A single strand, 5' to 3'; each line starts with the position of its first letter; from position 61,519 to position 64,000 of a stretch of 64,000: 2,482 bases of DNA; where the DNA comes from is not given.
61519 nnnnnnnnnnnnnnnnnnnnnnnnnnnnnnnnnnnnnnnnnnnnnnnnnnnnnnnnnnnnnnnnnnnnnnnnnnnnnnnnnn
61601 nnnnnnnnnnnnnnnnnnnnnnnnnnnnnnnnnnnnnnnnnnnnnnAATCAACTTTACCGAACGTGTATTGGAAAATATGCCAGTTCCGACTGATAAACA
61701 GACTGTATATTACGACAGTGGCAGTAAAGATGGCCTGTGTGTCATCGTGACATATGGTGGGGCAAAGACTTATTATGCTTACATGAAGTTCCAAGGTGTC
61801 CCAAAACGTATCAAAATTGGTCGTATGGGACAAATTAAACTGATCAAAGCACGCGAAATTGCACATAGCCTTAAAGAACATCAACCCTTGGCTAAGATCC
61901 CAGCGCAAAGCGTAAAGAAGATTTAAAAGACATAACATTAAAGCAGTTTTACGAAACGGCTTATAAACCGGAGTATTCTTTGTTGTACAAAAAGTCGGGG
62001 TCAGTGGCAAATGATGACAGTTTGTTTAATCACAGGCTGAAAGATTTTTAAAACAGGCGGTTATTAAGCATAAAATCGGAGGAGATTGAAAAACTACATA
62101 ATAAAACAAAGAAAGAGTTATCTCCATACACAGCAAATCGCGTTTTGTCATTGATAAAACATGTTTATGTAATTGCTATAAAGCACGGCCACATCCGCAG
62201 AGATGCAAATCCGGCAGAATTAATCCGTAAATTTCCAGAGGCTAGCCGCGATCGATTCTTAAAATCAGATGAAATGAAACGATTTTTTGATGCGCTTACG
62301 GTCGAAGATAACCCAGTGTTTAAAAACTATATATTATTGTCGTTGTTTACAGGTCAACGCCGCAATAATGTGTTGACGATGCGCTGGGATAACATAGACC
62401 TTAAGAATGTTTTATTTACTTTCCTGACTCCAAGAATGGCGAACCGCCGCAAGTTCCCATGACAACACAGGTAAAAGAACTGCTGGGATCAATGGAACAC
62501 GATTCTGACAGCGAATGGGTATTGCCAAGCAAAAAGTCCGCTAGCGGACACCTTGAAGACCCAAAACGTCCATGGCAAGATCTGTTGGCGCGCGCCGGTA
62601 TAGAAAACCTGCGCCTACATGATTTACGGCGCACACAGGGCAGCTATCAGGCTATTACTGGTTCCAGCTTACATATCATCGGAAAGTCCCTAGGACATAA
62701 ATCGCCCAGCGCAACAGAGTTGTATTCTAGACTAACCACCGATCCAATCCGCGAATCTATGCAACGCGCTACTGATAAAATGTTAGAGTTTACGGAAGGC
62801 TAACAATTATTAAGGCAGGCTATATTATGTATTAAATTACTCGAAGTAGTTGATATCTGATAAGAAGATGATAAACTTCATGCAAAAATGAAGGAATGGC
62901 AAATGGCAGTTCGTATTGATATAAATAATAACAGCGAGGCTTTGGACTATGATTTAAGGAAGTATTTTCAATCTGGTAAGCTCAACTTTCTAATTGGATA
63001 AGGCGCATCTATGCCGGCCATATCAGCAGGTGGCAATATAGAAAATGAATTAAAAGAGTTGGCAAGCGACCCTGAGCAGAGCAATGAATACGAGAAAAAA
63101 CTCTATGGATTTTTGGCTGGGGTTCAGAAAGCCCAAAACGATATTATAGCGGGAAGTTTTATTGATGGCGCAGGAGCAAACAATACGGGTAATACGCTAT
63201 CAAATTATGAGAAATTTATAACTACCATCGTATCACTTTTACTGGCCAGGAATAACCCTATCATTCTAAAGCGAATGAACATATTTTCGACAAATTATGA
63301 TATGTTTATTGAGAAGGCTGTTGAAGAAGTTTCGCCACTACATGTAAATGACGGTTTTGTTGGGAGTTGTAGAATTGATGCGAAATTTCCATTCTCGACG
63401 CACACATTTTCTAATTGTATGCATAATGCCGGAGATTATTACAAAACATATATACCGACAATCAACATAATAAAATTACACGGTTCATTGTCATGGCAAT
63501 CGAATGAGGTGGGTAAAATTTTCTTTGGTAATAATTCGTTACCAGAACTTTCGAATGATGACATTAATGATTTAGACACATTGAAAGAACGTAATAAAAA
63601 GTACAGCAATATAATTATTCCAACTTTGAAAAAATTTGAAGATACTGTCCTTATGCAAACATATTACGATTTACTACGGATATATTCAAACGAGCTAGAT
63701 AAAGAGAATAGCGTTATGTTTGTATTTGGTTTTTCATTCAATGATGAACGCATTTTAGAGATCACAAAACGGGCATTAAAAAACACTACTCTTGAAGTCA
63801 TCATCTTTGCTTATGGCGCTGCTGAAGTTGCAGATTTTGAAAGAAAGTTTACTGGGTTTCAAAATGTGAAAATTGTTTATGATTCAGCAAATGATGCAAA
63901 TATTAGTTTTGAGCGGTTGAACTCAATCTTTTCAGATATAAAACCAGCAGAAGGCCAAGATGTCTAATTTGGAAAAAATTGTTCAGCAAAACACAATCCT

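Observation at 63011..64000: Standalone SIR2-like gene translationally coupled to an unknown partner: candidate two-gene NAD+-depletion system (SIR2-HerA- or Thoeris-like, or novel)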

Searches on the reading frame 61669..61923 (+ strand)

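Call 38: search_protein_families(library=pfam, proteins=[window:61669-61923:+], max_evalue=0.01)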
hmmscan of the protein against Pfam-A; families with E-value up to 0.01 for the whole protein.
window:61669-61923:+ (85 aa): 1 family
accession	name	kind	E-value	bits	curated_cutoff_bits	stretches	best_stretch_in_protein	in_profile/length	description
PF13356.12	Arm-DNA-bind_3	-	6.1e-06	26.7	27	1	16-70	19-68/83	Arm DNA-binding domain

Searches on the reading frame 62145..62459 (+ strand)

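Call 38: search_protein_families(library=pfam, proteins=[window:62145-62459:+], max_evalue=0.01)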
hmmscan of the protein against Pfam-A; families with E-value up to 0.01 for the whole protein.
window:62145-62459:+ (105 aa): 1 family
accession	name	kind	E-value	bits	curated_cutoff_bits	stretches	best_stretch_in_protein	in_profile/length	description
PF00589.27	Phage_integrase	-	3.3e-05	24.2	27.1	1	38-91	2-56/172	Phage integrase family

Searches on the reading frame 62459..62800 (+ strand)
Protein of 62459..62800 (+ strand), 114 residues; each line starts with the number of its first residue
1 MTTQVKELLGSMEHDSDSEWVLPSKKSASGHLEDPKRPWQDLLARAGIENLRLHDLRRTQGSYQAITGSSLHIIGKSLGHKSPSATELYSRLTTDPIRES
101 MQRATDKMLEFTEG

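Call 38: search_protein_families(library=pfam, proteins=[window:62459-62800:+], max_evalue=0.01)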
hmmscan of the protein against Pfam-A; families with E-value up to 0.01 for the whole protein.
window:62459-62800:+ (114 aa): 1 family
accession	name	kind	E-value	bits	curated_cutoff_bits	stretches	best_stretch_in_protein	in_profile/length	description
PF00589.27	Phage_integrase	-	6.6e-10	39.5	27.1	1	5-93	79-169/172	Phage integrase family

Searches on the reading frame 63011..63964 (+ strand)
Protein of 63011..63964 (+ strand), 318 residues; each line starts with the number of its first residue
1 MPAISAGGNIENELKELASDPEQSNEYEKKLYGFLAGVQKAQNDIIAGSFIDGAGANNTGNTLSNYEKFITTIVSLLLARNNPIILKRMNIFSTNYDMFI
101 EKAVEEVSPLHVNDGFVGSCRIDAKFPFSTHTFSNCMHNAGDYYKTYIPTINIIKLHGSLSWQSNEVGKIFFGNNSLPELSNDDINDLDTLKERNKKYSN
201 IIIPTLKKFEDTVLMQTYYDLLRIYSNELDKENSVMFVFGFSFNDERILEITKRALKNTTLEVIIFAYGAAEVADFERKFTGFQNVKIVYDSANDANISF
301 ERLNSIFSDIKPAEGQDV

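Call 4: search_protein_families(library=pfam, proteins=[window:63011-63964:+], max_evalue=0.01)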
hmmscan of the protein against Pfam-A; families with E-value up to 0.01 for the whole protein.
window:63011-63964:+ (318 aa): 1 family
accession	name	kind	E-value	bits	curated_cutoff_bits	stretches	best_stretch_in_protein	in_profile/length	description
PF13289.12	SIR2_2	-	4.9e-11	43.3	24.5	1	91-271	3-124/141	SIR2-like domain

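Call 5: search_protein_families(library=padloc, proteins=[window:63011-63964:+], max_evalue=0.01)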
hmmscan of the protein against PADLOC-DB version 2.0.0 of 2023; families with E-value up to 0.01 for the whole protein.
window:63011-63964:+ (318 aa): 26 families (the best 25 are shown)
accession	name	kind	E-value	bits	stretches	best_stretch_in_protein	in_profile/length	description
PDLC04080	SIR2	-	2.4e-80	268.3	1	1-309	36-341/347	-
PDLC04089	SIR2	-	9.1e-40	134.9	1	28-279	47-278/336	-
PDLC04084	SIR2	-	2.9e-33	113.8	1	28-312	126-387/414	-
PDLC02186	SIR2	-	1.7e-24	84.7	1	90-270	165-338/412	-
PDLC04076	SIR2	-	5.3e-23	79.9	1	89-267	164-332/406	-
PDLC04093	SIR2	-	1.5e-19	68.3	1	88-290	151-328/395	-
PDLC04090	SIR2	-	1.9e-18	64.9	1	35-271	142-354/426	-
PDLC04081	SIR2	-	1e-17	62.3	1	89-288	138-315/345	-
PDLC04087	SIR2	-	3.6e-17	60.3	1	86-273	130-291/343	-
PDLC04079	SIR2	-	1e-16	58.5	1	25-279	133-368/430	-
PDLC04082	SIR2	-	1.2e-14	52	1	87-272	127-290/345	-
PDLC04094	SIR2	-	2.5e-14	51.3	1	88-271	149-299/399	-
PDLC04083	SIR2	-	3.1e-14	50.6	1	87-268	132-303/371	-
PDLC04085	SIR2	-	6.5e-14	49.6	1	73-265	186-378/463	-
PDLC04074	SIR2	-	1.6e-12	45.3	1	64-297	123-324/357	-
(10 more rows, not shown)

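Call 6: find_encoding_contigs(protein=window:63011-63964:+, flank=10000, max_places=6)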
Protein window:63011-63964:+ (318 aa): 1 contig read that carries it; 1 place shown.
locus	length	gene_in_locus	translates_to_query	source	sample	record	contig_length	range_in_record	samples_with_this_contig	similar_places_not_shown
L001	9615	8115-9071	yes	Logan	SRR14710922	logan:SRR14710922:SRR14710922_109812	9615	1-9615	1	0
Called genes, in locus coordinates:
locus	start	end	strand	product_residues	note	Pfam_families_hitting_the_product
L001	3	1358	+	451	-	?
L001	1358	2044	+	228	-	-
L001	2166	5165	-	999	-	PF02384:N6_Mtase, PF20473:MmeI_Mtase (weak), PF07669:Eco57I, PF18135:Type_ISP_C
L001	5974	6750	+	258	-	-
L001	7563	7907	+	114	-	PF00589:Phage_integrase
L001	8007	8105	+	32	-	-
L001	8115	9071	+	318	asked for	PF13289:SIR2_2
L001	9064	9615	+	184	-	?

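Call 10: search_protein_families(library=padloc, proteins=[L001:9064-9615:+], max_evalue=0.01)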
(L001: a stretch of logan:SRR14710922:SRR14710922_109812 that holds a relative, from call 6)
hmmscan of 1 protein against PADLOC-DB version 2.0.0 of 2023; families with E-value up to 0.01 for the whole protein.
L001:9064-9615:+ (184 aa): 14 families
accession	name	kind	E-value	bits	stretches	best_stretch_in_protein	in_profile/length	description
PDLC04097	HerA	-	3.7e-56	189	1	11-184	3-175/618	-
PDLC04105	HerA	-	1.1e-21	75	1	7-184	3-181/576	-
PDLC04103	HerA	-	5.3e-18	62.7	1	10-183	10-186/579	-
PDLC04102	HerA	-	2.4e-17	60.5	1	14-184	8-190/654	-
PDLC02185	HerA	-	3e-12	44.1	1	13-184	4-179/585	-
PDLC04098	HerA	-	5.9e-12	42.9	1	7-183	4-188/686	-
PDLC04099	HerA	-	4.9e-11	40.3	1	15-183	11-183/214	-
PDLC04101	HerA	-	1.1e-10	38.9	1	11-183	9-182/400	-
PDLC04100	HerA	-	3.9e-09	33.7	1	16-184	7-178/580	-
PDLC02188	HerA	-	1.4e-08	32.1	1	18-184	10-159/578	-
PDLC04107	HerA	-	1.9e-08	31.7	1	8-183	6-183/306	-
PDLC04106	HerA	-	5.6e-07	26.5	1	16-183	7-189/667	-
PDLC01055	HerA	-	9.8e-06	22.6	1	98-184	89-172/532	Type III coevolved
PDLC04140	mad8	-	0.0055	14.3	0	151-183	7-41/314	mads_8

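Call 11: search_protein_families(library=pfam, proteins=[L001:9064-9615:+], max_evalue=1)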
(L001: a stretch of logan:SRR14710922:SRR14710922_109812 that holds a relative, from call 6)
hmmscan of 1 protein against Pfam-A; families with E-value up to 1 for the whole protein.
L001:9064-9615:+ (184 aa): 2 families
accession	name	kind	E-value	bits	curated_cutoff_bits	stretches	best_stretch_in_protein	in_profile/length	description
PF01935.23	DUF87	-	1e-07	32.7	23.2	1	154-184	8-38/220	Helicase HerA, central domain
PF01580.24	FtsK_SpoIIIE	-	0.086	12.7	24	1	156-184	27-54/221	FtsK/SpoIIIE family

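Call 17: find_homologous_proteins(query=L001:9064-9615:+)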
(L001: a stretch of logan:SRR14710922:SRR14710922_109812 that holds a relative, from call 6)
Query L001:9064-9615:+ (184 aa): 156 proteins with E <= 0.001 among 231 candidates; the best 120 are listed.
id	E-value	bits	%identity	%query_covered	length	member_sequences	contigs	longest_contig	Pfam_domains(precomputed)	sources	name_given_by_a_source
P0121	1.2e-64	235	67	96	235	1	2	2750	PF01935.24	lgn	-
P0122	1.6e-64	235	65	95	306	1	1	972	PF01935.24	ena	-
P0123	2.2e-64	234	62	96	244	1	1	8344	PF01935.24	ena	-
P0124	2.7e-64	234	60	96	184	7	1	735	PF01935.24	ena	-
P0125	6.6e-64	233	62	96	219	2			PF01935.24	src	-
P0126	9.8e-64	232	62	96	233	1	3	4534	PF01935.24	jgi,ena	-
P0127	5.5e-63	230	62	96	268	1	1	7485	PF01935.24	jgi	jgi:hypothetical protein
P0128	1.1e-62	229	62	95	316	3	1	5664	PF01935.24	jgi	-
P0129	1.3e-62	229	60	96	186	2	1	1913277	-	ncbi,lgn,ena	-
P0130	8.7e-62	226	59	96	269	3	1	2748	PF01935.24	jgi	jgi:hypothetical protein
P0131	1.5e-61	225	59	96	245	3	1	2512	PF01935.24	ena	-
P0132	6.9e-61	223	62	96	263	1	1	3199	PF10412.16,PF01935.24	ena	-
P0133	1.2e-60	222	61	95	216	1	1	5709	PF01935.24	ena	-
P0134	2.4e-60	221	62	94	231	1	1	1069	PF01935.24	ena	-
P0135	1.7e-59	218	60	94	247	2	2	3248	PF01935.24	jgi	jgi:uncharacterized protein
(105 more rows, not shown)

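Call 18: find_related_loci(query=L001:9064-9615:+, collection=metagenome_contigs, flank=10000)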
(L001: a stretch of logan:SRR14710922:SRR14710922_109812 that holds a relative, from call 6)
Query L001:9064-9615:+ (184 aa) in metagenome_contigs; peptide patterns used: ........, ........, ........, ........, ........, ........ (x = any residue, [..] = any of these).
300 stretches matched a pattern; 73 encode a relative of the query (tblastn E <= 1e-3); 73 distinct loci.
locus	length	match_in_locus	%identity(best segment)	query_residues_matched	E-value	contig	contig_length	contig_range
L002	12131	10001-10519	67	8-184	3e-71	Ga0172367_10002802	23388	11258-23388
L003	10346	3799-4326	61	8-184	8e-71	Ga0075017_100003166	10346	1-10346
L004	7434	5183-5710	61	8-184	9e-71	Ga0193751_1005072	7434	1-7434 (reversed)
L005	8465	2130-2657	61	8-184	8e-71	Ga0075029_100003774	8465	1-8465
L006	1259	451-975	65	8-184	4e-75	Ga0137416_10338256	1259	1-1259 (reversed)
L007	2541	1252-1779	61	8-184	3e-71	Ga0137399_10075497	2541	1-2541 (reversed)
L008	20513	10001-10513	64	10-184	1e-69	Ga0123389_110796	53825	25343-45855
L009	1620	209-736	60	8-184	5e-73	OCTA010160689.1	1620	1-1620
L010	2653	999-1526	62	8-184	2e-70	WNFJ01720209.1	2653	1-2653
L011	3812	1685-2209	62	8-184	1e-69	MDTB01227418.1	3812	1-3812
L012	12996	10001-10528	61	8-184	1e-69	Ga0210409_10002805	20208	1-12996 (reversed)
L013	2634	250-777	61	8-184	6e-70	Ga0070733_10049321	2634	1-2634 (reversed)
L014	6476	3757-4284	62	8-184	2e-69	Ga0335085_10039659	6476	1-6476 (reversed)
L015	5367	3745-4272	60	8-184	3e-69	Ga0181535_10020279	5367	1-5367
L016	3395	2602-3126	62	8-184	2e-69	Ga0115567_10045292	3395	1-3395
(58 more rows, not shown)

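Call 48: search_protein_families(library=ncbifam, proteins=[window:63011-63964:+], max_evalue=0.001)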
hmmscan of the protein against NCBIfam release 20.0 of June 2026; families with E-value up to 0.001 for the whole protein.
window:63011-63964:+ (318 aa): 1 family
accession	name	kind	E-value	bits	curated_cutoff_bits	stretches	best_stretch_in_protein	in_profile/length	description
NF042942.1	SIR2_antiphage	equivalog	2.8e-23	82.6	500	1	90-268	161-330/392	SIR2 family anti-phage-associated protein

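Call 64: search_protein_families(library=phrogs, proteins=[window:63011-63964:+], max_evalue=0.001)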
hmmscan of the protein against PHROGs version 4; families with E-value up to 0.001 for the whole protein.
window:63011-63964:+ (318 aa): 2 families
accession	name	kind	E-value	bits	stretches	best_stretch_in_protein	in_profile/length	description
phrog_35569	-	unknown function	3.5e-41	142.7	2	177-303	227-354/371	-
phrog_9581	-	unknown function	2.4e-19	70.8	1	24-275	105-341/415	-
